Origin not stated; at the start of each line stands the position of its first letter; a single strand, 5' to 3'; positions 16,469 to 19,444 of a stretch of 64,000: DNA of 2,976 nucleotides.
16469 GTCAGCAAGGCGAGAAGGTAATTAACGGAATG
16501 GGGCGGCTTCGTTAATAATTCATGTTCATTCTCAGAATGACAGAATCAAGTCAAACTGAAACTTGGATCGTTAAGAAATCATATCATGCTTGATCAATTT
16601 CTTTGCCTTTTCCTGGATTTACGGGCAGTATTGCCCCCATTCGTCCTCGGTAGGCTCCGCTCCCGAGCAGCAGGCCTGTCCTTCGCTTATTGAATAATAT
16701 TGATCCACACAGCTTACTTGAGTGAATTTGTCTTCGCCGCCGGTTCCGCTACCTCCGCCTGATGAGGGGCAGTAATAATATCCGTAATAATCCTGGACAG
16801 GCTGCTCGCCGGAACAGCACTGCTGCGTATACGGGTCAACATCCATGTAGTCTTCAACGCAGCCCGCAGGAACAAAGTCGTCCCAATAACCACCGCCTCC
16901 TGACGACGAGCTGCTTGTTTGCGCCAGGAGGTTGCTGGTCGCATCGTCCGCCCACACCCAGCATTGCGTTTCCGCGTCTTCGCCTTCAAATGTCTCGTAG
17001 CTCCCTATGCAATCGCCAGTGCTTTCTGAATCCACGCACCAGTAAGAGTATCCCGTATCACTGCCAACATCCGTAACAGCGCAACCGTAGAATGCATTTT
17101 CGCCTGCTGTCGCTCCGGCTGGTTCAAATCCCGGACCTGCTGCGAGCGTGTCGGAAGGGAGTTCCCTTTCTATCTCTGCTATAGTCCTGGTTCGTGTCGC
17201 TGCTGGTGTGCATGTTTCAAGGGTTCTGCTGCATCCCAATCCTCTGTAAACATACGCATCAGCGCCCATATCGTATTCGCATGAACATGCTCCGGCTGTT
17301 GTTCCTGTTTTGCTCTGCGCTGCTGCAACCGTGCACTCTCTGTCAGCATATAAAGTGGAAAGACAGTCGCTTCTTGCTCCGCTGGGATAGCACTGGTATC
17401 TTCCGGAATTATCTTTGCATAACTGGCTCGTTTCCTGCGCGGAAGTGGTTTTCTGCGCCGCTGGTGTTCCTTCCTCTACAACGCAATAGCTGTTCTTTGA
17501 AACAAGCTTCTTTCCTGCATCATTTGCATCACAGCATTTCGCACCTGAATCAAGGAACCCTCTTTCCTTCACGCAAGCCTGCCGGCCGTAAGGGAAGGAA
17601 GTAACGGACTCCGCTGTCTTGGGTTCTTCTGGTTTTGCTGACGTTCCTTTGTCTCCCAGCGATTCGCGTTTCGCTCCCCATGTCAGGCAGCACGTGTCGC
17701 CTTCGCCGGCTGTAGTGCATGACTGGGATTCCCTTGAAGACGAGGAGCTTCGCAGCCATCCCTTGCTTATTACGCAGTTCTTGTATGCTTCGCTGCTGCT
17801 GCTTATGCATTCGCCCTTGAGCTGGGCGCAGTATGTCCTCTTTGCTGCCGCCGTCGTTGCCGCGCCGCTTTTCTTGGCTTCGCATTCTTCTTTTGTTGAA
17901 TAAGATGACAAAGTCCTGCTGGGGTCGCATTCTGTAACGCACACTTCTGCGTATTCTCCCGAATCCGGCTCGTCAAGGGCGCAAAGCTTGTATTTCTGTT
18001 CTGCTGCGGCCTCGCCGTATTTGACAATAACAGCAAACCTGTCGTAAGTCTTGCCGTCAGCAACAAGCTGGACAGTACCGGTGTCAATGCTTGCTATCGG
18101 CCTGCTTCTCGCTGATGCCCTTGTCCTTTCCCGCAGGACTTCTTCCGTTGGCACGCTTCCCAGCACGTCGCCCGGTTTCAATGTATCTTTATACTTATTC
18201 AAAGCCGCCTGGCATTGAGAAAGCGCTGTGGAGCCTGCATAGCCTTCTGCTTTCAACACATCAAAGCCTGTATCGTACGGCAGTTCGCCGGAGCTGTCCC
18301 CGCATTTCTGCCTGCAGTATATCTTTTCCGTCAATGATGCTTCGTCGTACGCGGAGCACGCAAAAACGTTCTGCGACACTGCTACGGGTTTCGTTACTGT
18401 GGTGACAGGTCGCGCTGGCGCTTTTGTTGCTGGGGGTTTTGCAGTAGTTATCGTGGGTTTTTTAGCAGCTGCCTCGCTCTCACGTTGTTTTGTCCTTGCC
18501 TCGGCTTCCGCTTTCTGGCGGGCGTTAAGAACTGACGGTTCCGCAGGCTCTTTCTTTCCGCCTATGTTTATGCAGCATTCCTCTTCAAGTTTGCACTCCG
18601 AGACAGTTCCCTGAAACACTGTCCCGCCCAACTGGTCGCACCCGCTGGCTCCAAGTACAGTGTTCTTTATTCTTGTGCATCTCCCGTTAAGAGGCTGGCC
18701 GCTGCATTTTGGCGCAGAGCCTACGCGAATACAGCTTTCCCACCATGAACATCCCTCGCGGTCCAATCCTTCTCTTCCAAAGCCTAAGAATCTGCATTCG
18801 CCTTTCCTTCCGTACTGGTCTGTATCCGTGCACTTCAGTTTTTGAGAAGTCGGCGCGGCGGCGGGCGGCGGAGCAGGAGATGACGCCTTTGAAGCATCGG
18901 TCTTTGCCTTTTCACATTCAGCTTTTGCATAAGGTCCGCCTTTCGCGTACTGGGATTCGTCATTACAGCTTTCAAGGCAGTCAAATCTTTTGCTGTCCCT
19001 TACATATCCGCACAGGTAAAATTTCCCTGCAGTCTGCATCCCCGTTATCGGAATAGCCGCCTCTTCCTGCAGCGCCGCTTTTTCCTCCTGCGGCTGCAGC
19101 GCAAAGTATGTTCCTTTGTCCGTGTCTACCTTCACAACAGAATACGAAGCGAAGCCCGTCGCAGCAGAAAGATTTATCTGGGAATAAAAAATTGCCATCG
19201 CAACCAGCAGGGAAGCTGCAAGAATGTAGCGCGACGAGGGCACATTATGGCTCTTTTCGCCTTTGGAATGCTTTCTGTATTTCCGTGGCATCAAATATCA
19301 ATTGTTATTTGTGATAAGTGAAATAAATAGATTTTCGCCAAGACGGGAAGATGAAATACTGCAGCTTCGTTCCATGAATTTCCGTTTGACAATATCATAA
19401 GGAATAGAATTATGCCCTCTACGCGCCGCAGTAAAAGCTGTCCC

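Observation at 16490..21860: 5.4-kb insertion of two giant paralogous secreted Cys-rich proteins splits the conserved rpl21e-rpoF-DUF655 cluster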

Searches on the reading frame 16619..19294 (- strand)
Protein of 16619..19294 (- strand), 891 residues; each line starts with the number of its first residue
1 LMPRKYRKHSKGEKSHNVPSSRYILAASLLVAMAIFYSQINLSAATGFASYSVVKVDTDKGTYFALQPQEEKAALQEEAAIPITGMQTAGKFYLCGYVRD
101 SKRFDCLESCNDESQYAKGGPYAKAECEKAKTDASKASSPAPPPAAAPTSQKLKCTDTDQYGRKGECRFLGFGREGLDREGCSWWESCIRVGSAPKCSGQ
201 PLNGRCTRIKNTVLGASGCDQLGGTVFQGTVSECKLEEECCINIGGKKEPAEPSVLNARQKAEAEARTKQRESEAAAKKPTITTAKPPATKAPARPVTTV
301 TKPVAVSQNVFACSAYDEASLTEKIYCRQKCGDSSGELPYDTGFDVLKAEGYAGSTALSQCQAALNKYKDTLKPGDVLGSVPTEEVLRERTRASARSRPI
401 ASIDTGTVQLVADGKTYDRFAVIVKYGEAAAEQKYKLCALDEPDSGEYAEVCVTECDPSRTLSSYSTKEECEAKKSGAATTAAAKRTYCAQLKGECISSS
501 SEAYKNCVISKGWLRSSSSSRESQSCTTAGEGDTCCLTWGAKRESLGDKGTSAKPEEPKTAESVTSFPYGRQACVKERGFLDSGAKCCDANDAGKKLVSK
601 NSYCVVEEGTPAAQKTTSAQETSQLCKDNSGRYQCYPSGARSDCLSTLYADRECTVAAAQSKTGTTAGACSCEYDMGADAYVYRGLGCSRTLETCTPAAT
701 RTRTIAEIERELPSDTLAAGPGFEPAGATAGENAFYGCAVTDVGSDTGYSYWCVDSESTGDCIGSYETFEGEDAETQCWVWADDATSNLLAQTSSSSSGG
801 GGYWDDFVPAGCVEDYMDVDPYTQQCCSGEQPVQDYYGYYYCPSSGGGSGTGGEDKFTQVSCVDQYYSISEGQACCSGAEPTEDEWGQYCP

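Call 3: search_protein_families(library=pfam, proteins=[window:16619-19294:-], max_evalue=0.01)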
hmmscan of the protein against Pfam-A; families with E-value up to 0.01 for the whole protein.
window:16619-19294:- (891 aa): 0 families

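Call 7: find_homologous_proteins(query=window:16619-19294:-)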
Query window:16619-19294:- (891 aa): 2 proteins with E <= 0.001 among 8000 candidates.
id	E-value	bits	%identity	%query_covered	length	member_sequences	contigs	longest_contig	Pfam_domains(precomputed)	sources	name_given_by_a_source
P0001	0.0e+0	2022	100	100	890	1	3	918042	-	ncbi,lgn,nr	ncbi:MAG: hypothetical protein HYW26_00100 [Candidatus Aenigmarchaeota archaeon]|nr:hypothetical pro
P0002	1.3e-227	776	48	88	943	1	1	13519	-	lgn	-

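Call 9: find_encoding_contigs(protein=P0002, flank=10000, max_places=6)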
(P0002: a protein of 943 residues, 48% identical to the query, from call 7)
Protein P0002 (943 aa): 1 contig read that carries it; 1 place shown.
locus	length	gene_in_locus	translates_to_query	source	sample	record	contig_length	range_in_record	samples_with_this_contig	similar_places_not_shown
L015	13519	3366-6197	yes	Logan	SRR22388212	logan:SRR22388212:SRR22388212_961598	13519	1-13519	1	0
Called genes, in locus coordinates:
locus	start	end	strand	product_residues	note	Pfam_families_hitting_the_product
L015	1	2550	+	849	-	?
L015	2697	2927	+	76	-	PF04255:DUF433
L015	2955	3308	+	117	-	PF18480:DUF5615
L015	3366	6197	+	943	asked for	-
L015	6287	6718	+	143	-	-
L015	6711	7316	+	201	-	PF01909:NTP_transf_2, PF18765:Polbeta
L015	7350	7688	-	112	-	-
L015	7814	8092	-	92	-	PF01157:Ribosomal_L21e, PF26460:DUF8139 (faint)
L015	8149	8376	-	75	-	PF07927:HicA_toxin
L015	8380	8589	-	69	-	PF15919:HicB_lk_antitox (weak)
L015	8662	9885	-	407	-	PF22023:Pus10_THUMP_arc, PF21238:Pus10_C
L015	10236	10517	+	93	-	-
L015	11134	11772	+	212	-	PF01351:RNase_HII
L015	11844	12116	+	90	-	PF19094:EMC6_arch (weak)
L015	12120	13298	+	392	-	PF00390:malic, PF00208:ELFV_dehydrog (weak), PF03949:Malic_M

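Call 15: search_protein_families(library=ncbifam, proteins=[window:16619-19294:-, P0002], max_evalue=1)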
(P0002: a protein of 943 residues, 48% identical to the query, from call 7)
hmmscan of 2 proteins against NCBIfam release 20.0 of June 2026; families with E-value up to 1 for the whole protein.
window:16619-19294:- (891 aa): 0 families

P0002 (943 aa): 0 families

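Call 16: search_solved_structures(query=window:16619-19294:-, max_evalue=1)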
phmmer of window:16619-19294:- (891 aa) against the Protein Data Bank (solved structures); distinct sequences matched with E-value up to 1: 1.
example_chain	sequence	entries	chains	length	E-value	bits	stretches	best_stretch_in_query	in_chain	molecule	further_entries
9wxb_C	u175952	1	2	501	0.32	12.4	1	429-462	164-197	Formate dehydrogenase beta subunit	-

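Call 36: search_protein_representatives(alignment_id=A2)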
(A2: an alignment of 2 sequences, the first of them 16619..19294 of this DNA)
Query: 2 sequences, 1101 profile positions. Proteins with E-value up to 0.001 (for the whole library): 3; up to 1e-10: 2; up to 1e-30: 2. The best 3 are listed.
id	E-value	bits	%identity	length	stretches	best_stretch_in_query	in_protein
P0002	0.0e+00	1989.3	-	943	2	149-1036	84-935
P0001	0.0e+00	1764.3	-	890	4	371-822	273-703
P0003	7.2e-06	40.7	-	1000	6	149-202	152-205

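Call 37: find_related_loci(query=A1, collection=metagenome_contigs, flank=10000)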
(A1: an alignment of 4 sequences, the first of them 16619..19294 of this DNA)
Query A1 (891 aa) in metagenome_contigs; peptide patterns used: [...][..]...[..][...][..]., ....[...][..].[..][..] (x = any residue, [..] = any of these).
62 stretches matched a pattern, but none encodes a relative of the query by tblastn (E <= 1e-3).

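Call 38: find_related_loci(query=A1, collection=viral_contigs, flank=5000)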
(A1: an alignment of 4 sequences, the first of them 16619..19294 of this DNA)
Query A1 (891 aa) in viral_contigs; peptide patterns used: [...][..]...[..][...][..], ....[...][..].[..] (x = any residue, [..] = any of these).
52 stretches matched a pattern, but none encodes a relative of the query by tblastn (E <= 1e-3).

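Call 39: find_related_loci(query=A2, collection=metagenome_contigs, flank=10000)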
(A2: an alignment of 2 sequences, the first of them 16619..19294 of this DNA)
Query A2 (891 aa) in metagenome_contigs; peptide patterns used: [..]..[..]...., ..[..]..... (x = any residue, [..] = any of these).
166 stretches matched a pattern, but none encodes a relative of the query by tblastn (E <= 1e-3).

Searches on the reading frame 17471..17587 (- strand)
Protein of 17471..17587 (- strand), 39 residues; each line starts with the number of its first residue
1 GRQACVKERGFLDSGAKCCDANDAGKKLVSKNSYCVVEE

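Call 61: search_solved_structures(query=A8, max_evalue=10)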
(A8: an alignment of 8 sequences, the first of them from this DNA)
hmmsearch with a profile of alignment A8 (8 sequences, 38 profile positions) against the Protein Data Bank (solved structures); distinct sequences matched with E-value up to 10: 2.
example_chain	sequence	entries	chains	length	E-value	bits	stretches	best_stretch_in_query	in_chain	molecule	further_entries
7rz3_A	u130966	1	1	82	0.05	17.1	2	1-36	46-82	Xt3a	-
9xtu_C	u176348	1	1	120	1.6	12.3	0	9-36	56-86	Spike protein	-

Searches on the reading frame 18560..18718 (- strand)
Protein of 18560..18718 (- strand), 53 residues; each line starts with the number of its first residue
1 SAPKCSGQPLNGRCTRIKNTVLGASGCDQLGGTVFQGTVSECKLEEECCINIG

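Call 40: search_protein_families(library=pfam, proteins=[window:18560-18718:-], max_evalue=10)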
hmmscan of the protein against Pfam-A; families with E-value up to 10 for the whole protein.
seq(53 aa): 0 families

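Call 46: find_homologous_proteins(query=A4, max_evalue=10)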
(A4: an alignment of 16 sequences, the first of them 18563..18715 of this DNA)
Query A4 (16 sequences): 15 candidates shared short words with the query, none scored E <= 10.

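Call 47: search_solved_structures(query=A4, max_evalue=10)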
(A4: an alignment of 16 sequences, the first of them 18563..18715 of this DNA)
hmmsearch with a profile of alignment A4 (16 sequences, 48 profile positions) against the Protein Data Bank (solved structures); distinct sequences matched with E-value up to 10: 2.
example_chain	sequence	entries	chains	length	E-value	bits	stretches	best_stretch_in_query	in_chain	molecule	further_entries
2mn3_A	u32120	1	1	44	0.0031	21.4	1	1-45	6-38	Defensin-BvL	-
2k2z_A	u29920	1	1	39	0.14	16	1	3-45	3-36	Carboxypeptidase inhibitor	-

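Call 49: search_solved_structures(query=A4, max_evalue=10, show_alignments=2)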
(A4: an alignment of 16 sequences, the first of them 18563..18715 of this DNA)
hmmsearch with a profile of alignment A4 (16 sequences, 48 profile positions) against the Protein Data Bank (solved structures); distinct sequences matched with E-value up to 10: 2.
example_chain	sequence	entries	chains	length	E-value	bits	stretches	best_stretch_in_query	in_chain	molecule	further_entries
2mn3_A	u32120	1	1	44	0.0031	21.4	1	1-45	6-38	Defensin-BvL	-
2k2z_A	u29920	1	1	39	0.14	16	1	3-45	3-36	Carboxypeptidase inhibitor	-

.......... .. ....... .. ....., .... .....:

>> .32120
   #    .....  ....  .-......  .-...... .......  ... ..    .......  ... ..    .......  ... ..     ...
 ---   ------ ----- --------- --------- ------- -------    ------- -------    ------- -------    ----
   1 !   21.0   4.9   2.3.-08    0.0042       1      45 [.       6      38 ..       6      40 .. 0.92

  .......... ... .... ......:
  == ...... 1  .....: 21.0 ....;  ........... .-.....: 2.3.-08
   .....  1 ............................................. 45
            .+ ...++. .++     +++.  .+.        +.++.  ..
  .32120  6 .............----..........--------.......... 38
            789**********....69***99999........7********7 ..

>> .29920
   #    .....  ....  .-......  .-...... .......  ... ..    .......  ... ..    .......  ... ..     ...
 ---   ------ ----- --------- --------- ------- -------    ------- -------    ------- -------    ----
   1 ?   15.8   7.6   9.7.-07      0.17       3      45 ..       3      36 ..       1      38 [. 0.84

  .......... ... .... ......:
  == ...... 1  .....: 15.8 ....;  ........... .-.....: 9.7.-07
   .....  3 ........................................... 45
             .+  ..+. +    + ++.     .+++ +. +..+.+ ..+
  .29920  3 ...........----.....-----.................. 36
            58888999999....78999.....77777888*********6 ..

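Call 62: predict_structure(alignment_id=A6)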
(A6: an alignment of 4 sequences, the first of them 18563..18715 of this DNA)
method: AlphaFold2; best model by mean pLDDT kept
length: 51 residues; sequences in the alignment: 4
mean_pLDDT: 53.6   pTM: 0.36
mean pLDDT of the five models: 53.6, 50.3, 49.8, 48.2, 44.6
residues with pLDDT >= 90: 0; 70-90: 1; 50-70: 32; < 50: 18
segments of 3 or more residues with pLDDT < 50: 1-3, 27-39
pLDDT, mean of each block of 10 residues (from residue 1): 49 63 51 43 61 52
secondary structure, 60 per line:
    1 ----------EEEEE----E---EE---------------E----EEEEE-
elements in order: E11-15 E46-50

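Call 67: fold_search(model_id=the predicted structure, library=pdb)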
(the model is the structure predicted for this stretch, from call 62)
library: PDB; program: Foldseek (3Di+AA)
matches with E <= 10: 2; with E <= 0.001: 0
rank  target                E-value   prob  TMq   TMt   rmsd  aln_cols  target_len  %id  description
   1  8ieb_B                8.1e+00  0.01  0.20  0.05   8.4        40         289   20  Cryo-EM structure of GPR156 of GPR156-miniGo-scFv16 complex (local refine) (released 2024-02-14)
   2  8yha_H                8.1e+00  0.01  0.19  0.04  12.7        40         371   15  Type I-EHNH Cascade-ssDNA complex (released 2024-07-31)

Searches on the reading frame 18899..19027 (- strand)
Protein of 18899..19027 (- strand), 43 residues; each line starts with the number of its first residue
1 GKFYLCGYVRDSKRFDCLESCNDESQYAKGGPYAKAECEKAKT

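Call 60: search_solved_structures(query=A7, max_evalue=10)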
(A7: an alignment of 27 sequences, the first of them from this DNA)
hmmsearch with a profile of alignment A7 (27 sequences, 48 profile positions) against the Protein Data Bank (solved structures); distinct sequences matched with E-value up to 10: 0.
